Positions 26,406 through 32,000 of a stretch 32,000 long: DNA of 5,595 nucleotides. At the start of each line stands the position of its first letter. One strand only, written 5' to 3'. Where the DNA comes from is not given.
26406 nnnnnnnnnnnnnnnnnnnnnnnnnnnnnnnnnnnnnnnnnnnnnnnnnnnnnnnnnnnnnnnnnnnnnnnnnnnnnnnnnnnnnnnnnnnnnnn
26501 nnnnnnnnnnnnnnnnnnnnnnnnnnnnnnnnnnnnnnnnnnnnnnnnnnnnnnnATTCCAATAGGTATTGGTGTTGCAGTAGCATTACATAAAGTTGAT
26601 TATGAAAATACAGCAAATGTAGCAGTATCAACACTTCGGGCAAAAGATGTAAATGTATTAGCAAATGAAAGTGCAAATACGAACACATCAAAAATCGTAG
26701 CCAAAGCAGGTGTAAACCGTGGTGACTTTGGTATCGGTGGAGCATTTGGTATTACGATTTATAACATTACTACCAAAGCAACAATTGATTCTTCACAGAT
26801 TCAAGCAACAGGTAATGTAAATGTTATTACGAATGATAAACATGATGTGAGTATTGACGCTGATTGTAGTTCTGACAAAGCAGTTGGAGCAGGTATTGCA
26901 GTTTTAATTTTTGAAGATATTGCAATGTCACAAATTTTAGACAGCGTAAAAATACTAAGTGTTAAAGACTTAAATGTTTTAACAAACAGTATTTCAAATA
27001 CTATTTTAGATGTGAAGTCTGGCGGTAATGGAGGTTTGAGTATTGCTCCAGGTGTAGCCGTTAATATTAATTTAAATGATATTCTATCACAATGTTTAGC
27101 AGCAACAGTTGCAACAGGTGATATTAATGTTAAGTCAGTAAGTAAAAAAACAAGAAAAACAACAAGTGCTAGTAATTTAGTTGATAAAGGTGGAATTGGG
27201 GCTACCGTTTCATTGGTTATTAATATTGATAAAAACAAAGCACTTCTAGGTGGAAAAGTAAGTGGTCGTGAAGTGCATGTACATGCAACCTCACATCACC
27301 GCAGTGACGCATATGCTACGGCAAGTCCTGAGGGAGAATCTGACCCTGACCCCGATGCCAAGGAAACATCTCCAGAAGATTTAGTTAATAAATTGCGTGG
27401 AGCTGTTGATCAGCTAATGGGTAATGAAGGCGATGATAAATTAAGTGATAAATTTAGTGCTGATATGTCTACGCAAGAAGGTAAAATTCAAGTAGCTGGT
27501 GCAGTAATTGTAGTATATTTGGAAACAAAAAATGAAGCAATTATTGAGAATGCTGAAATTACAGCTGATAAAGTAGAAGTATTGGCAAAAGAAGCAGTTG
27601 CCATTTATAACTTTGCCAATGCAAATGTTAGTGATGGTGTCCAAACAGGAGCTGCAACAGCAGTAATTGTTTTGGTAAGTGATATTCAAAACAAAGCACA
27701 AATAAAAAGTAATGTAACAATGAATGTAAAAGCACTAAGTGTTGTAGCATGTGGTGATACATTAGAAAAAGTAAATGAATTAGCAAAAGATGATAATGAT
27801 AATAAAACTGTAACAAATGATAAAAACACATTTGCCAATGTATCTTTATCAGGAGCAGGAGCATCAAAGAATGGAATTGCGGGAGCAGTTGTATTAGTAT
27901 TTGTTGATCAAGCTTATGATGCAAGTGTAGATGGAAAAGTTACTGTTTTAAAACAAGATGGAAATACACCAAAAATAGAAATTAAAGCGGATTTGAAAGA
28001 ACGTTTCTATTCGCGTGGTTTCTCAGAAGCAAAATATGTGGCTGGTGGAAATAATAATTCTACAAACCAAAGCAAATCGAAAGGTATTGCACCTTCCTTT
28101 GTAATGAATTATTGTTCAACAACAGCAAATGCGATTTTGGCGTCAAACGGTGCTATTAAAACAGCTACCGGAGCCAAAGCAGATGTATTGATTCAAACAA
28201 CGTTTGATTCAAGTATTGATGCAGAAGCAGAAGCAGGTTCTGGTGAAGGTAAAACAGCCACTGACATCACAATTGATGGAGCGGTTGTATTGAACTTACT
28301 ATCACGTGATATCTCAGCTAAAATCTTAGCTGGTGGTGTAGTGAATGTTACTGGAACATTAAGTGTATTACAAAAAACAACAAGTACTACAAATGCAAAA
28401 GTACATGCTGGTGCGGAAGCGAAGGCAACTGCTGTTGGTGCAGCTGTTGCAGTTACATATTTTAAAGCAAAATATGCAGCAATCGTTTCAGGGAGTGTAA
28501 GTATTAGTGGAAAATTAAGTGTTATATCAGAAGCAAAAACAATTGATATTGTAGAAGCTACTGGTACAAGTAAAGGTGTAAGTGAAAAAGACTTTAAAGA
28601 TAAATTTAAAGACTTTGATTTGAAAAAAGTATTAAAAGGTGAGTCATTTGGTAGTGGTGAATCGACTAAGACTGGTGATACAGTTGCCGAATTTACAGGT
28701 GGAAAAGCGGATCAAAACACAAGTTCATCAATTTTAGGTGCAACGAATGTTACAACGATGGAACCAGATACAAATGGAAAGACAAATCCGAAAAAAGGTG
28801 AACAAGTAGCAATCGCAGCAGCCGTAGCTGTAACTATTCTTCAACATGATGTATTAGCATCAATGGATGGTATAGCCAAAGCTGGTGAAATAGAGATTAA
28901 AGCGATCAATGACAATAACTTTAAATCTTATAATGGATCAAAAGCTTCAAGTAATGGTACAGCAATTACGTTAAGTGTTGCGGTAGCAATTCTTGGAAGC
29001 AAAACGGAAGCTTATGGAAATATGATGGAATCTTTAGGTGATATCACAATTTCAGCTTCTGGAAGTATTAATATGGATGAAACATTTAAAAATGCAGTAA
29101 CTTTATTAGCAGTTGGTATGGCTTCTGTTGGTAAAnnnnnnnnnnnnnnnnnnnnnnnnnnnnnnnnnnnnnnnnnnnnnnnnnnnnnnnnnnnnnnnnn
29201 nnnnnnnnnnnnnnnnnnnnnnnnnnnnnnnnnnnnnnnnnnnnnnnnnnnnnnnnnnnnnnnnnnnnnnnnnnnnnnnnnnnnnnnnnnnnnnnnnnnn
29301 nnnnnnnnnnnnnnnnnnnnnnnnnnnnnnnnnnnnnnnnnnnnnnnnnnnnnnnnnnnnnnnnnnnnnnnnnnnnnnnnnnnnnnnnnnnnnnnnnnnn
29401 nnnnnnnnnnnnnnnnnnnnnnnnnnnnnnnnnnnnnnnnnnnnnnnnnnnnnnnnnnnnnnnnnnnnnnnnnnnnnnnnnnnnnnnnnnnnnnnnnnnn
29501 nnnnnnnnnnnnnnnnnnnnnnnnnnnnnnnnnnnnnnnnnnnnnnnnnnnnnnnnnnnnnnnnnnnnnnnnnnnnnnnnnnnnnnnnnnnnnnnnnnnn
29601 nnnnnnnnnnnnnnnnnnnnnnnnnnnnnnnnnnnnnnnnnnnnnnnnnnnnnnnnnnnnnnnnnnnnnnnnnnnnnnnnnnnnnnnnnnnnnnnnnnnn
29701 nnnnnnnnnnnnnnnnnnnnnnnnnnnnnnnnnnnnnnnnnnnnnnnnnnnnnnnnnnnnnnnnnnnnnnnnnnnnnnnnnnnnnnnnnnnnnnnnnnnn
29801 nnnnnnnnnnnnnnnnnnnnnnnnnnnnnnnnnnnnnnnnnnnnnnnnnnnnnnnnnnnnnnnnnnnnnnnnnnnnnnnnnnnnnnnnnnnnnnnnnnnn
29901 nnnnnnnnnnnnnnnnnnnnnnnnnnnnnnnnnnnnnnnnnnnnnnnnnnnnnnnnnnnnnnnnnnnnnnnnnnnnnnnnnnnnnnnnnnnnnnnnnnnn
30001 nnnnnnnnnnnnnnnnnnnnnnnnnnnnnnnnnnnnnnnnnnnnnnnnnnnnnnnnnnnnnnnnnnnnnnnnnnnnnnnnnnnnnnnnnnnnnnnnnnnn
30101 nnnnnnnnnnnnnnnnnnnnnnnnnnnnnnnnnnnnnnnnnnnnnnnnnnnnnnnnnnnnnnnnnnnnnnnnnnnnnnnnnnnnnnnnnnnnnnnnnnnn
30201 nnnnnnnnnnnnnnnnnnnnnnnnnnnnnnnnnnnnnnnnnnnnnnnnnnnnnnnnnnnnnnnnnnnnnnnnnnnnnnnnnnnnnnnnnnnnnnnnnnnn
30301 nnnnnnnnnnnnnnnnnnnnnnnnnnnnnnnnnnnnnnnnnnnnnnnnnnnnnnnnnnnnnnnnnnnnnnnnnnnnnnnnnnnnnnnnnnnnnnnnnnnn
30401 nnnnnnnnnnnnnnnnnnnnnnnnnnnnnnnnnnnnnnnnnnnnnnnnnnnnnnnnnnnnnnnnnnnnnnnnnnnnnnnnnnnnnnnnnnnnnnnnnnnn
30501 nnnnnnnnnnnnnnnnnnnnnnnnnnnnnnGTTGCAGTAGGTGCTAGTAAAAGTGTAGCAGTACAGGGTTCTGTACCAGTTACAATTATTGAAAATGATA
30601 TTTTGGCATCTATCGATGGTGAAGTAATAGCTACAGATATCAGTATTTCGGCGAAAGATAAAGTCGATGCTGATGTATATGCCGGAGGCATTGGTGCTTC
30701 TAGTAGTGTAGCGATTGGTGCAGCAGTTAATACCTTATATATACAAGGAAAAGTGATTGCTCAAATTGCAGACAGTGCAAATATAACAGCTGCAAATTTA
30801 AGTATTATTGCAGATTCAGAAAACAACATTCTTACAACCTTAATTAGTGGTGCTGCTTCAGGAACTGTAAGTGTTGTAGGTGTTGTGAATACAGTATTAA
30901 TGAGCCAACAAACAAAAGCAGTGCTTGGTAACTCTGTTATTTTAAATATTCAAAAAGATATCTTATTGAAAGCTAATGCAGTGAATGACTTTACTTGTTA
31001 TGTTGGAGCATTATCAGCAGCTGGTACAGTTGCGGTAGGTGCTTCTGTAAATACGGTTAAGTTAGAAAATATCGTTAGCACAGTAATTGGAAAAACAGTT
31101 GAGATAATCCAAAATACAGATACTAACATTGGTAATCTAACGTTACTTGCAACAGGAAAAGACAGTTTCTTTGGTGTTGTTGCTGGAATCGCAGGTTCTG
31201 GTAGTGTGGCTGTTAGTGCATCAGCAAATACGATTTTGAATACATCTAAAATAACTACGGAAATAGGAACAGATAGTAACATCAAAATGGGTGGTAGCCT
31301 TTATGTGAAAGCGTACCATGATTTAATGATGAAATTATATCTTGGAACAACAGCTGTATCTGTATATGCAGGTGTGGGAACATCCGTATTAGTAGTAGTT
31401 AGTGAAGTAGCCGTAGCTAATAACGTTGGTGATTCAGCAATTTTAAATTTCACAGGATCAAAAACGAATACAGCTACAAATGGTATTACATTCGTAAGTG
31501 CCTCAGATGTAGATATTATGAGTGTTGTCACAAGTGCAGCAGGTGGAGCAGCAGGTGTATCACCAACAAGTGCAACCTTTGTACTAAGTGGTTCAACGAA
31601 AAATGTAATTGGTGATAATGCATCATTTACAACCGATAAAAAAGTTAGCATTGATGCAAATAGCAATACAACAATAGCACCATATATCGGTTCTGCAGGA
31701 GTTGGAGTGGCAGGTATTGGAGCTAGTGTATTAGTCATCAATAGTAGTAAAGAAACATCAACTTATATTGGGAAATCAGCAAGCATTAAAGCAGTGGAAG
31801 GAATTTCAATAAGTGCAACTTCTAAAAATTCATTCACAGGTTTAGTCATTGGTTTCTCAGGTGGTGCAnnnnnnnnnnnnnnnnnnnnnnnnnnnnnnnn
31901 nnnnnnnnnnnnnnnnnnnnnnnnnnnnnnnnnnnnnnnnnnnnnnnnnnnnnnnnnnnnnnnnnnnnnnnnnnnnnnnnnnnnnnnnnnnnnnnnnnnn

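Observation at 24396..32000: A 7.6-kb uninterrupted ORF, invisible in the ORF track, encodes a giant secreted repeat protein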

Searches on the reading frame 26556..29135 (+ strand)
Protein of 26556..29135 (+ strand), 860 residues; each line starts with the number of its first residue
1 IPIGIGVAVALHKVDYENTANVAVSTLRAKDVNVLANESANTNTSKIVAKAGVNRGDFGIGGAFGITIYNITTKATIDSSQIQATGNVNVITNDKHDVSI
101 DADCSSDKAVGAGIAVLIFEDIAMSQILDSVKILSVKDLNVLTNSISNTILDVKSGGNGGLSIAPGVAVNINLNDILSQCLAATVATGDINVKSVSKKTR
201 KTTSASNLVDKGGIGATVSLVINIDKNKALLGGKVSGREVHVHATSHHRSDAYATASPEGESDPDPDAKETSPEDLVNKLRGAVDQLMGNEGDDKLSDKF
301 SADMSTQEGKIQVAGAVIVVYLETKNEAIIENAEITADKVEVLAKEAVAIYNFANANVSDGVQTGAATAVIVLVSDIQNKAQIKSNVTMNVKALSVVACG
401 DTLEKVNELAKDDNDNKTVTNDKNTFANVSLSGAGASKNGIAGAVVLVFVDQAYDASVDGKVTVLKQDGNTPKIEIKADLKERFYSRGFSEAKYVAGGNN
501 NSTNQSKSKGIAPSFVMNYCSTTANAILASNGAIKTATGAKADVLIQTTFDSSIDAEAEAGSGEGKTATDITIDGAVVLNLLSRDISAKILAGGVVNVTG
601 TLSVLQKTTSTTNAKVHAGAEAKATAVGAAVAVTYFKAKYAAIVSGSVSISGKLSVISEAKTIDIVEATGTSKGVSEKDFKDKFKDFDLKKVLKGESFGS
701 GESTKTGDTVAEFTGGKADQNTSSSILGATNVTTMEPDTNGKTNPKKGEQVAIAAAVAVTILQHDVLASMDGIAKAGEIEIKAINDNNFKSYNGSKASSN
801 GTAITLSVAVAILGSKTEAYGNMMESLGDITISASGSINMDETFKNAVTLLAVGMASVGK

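Call 96: find_related_loci(query=A5, collection=metagenome_contigs, flank=10000)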
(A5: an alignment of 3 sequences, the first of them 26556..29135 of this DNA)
Query A5 (860 aa) in metagenome_contigs; peptide patterns used: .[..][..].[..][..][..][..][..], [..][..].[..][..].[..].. (x = any residue, [..] = any of these).
600 stretches matched a pattern, but none encodes a relative of the query by tblastn (E <= 1e-3).

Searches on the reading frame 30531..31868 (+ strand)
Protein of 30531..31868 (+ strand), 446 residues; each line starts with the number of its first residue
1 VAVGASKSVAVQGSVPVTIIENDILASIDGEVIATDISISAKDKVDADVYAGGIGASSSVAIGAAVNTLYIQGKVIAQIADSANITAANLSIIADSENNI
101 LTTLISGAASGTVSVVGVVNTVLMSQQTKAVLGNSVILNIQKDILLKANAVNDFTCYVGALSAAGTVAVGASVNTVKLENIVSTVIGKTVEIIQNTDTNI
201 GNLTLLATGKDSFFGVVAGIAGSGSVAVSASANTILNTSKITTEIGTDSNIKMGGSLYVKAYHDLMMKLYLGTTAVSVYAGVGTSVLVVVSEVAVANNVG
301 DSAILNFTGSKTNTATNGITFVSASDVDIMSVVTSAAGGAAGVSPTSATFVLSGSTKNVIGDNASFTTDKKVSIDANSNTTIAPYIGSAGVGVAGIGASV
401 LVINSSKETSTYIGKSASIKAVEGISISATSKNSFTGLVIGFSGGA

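Call 68: predict_structure(alignment_id=A3)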
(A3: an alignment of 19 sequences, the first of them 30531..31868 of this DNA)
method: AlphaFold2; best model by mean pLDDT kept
length: 446 residues; sequences in the alignment: 19
mean_pLDDT: 90.0   pTM: 0.88
mean pLDDT of the five models: 90.0, 88.6, 88.3, 87.8, 87.5
residues with pLDDT >= 90: 298; 70-90: 119; 50-70: 24; < 50: 5
segments of 3 or more residues with pLDDT < 50: none
pLDDT, mean of each block of 10 residues (from residue 1): 87 94 97 96 96 92 95 98 97 98 92 92 98 97 96 96 87 96 98 79 96 95 89 96 97 93 97 88 91 96 82 66 95 75 71 87 85 88 75 68 92 92 90 88 65
secondary structure, 60 per line:
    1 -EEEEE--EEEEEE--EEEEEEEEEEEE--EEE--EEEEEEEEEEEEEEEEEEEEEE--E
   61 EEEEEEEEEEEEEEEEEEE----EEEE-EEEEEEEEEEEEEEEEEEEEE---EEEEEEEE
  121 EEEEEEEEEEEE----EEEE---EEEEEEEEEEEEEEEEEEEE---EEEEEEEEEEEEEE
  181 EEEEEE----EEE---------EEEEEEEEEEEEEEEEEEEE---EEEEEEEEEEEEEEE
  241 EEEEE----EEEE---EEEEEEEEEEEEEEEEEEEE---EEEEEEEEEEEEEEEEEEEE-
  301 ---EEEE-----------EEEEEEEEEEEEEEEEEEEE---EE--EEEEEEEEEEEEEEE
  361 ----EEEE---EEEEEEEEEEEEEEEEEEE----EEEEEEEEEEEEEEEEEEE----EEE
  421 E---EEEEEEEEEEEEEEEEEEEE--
elements in order: E2-6 E9-14 E17-28 E31-33 E36-57 E60-79 E84-87 E89-109 E113-132 E137-140 E144-163 E167-186 E191-193 E203-222 E226-245 E250-253 E257-276 E280-299 E304-307 E319-338 E346-360 E365-368 E372-390 E395-413 E418-421 E425-444

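Call 70: fold_search(model_id=the predicted structure, library=pdb)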
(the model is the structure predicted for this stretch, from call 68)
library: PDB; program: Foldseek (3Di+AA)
matches with E <= 10: 12; with E <= 0.001: 0
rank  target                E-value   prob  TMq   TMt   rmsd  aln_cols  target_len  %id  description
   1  4urr_B                2.3e+00  0.00  0.11  0.10  27.7       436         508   10  Tailspike protein of Sf6 bacteriophage bound to Shigella flexneri O- antigen octasaccharide fragment (released 2015-07-15)
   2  4urr_A                2.8e+00  0.01  0.08  0.06  27.7       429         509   10  Tailspike protein of Sf6 bacteriophage bound to Shigella flexneri O- antigen octasaccharide fragment (released 2015-07-15)
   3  7qpk_A                3.9e+00  0.00  0.06  0.07  24.1       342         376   10  Structure of the A-region of Awp14 from Candida glabrata (released 2023-01-18)
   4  9u93_A                5.3e+00  0.00  0.06  0.07  29.3       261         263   11  Cryo-EM structure of Fusobacterium nucleatum CbpF in complex with human CEACAM5 (released 2025-09-03)
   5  4om9                  6.1e+00  0.00  0.07  0.04  34.1       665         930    8  X-Ray Crystal Structure of the passenger domain of Plasmid encoded toxin, an Autrotansporter Enterotoxin from enteroaggr (released 2014-03-12)
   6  5awf_A                7.1e+00  0.02  0.17  0.19  21.8       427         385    6  Crystal structure of SufB-SufC-SufD complex from Escherichia coli (released 2015-11-11)
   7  9ozl_A                7.9e+00  0.00  0.07  0.08  25.8       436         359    8  Crystal structure of the polysaccharide lyase RbmB from Vibrio cholerae (released 2026-03-11)
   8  1ia5_A                8.3e+00  0.00  0.06  0.08  28.1       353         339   11  POLYGALACTURONASE FROM ASPERGILLUS ACULEATUS (released 2001-09-19)
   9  5uyt_A                8.3e+00  0.00  0.08  0.09  30.5       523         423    9  Crystal structure of ice binding protein from an Antarctic bacterium Flavobacteriaceae (released 2017-10-25)
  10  7tgh_C1               9.1e+00  0.00  0.04  0.06  26.1       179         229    9  Cryo-EM structure of respiratory super-complex CI+III2 from Tetrahymena thermophila (released 2022-04-06)
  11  2vbk                  9.1e+00  0.00  0.08  0.07  26.8       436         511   10  NATIVE TAILSPIKE PROTEIN OF BACTERIOPHAGE SF6 (released 2008-04-01)
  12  3fs8_A                9.6e+00  0.00  0.04  0.07  26.8       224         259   11  Crystal structure of QdtC, the dTDP-3-amino-3,6-dideoxy-D-glucose N-acetyl transferase from Thermoanaerobacterium ther (released 2009-02-17)

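Call 75: fold_search(model_id=the predicted structure, library=viral)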
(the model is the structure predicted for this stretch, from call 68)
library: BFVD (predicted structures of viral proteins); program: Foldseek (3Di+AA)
matches with E <= 10: 72; with E <= 0.001: 0
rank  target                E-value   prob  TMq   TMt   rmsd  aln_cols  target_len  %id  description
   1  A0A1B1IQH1            2.5e-02  0.05  0.05  0.05  23.0       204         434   12  (no name in the UniProt tables at hand)
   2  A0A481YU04            6.9e-02  0.23  0.13  0.19  19.0       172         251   10  Lipid membrane protein [Marseillevirus LCMAC102]
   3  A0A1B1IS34            8.0e-02  0.06  0.06  0.08  25.3       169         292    9  (no name in the UniProt tables at hand)
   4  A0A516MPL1            1.1e-01  0.03  0.07  0.07  24.2       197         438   13  (no name in the UniProt tables at hand)
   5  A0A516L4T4            1.7e-01  0.02  0.05  0.06  26.6       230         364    9  (no name in the UniProt tables at hand)
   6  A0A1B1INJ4            2.4e-01  0.02  0.05  0.07  25.7       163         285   12  (no name in the UniProt tables at hand)
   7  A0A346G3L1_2          2.8e-01  0.02  0.12  0.08  29.6       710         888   10  (no name in the UniProt tables at hand)
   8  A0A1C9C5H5            5.5e-01  0.02  0.14  0.06  37.6       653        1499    9  Uncharacterized protein [Heterosigma akashiwo virus 01]
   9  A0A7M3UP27            5.5e-01  0.01  0.08  0.04  31.6       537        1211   11  Uncharacterized protein [Pyramimonas orientalis virus]
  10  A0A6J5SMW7            6.1e-01  0.01  0.06  0.03  26.4       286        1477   13  Collagen triple helix repeat [uncultured Caudovirales phage]
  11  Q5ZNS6                7.1e-01  0.01  0.03  0.05  22.8        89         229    9  Uncharacterized protein [Bracoviriform congregatae]
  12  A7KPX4                7.4e-01  0.01  0.11  0.09  29.7       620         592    9  Uncharacterized protein [Gallid alphaherpesvirus 2]
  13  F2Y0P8                7.4e-01  0.01  0.08  0.09  27.5       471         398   13  (no name in the UniProt tables at hand)
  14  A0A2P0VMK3            7.8e-01  0.07  0.19  0.25  20.1       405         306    8  Uncharacterized protein [Tetraselmis virus 1]
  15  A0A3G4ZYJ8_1          7.8e-01  0.00  0.05  0.03  51.9       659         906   12  Peptidase S74 domain-containing protein [Gaeavirus sp.]
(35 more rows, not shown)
